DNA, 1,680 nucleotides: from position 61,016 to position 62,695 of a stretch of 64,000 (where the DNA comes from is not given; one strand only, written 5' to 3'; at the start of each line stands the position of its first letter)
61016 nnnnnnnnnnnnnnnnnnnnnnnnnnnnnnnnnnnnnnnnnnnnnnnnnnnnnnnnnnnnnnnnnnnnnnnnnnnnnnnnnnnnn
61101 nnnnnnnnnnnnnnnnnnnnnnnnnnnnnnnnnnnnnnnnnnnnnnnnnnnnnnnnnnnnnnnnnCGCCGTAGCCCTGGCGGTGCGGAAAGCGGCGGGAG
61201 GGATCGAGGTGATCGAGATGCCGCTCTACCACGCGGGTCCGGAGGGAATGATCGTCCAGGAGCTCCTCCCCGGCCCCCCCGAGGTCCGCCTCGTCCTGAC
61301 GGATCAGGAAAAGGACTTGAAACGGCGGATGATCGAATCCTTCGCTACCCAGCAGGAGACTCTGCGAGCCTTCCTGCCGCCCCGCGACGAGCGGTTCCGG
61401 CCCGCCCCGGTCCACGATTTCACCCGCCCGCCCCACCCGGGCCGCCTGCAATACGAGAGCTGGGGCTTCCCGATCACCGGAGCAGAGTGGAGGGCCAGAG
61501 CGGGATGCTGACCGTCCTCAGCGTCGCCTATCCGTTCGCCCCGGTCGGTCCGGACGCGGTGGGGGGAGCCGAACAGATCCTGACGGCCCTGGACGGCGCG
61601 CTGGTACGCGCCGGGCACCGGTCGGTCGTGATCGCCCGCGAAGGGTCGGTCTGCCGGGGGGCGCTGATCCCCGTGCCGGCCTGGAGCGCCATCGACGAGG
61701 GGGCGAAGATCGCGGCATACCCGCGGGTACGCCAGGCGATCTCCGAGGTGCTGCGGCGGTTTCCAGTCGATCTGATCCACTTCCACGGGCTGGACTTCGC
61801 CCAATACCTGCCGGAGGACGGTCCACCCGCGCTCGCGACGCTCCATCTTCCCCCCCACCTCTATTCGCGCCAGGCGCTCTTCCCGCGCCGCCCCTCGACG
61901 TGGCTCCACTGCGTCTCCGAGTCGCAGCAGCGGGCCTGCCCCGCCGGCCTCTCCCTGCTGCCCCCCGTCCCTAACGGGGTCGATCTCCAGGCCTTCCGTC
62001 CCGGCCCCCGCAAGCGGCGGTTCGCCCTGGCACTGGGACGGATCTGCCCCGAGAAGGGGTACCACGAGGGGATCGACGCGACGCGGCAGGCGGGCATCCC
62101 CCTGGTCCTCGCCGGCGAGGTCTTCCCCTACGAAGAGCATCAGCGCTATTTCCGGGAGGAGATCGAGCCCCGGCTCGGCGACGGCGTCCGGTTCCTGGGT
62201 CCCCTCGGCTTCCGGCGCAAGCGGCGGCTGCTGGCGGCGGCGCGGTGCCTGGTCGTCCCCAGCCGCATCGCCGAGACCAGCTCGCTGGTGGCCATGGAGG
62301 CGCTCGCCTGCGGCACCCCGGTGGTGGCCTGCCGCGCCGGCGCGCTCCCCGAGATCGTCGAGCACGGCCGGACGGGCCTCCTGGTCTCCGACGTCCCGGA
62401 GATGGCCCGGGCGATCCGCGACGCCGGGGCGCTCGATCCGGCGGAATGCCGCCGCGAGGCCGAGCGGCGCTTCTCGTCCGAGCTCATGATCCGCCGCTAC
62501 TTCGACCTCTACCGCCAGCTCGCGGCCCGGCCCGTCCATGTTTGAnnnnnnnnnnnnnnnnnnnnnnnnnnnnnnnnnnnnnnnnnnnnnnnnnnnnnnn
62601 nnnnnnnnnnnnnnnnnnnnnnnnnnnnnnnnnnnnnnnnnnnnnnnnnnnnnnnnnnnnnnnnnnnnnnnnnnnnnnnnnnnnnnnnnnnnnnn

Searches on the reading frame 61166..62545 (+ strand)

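Call 15: search_protein_families(library=pfam, proteins=[window:61166-62545:+], max_evalue=0.01)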
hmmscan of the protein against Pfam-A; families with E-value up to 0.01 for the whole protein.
window:61166-62545:+ (459 aa): 5 families
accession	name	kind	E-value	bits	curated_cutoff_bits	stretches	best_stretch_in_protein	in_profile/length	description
PF13692.12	Glyco_trans_1_4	-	1.5e-22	80.9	27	1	288-419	5-138/142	Glycosyl transferases group 1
PF00534.26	Glycos_transf_1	-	1.2e-20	74.2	26.4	1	282-419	13-154/172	Glycosyl transferases group 1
PF13439.12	Glyco_transf_4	-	1e-09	39.1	28.5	1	132-275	1-169/170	Glycosyltransferase Family 4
PF13524.12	Glyco_trans_1_2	-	1.3e-06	28.9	25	1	307-434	11-124/144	Glycosyl transferase-like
PF20706.3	GT4-conflict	-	0.01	15.3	26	0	353-388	276-310/385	Family 4 Glycosyltransferase in conflict systems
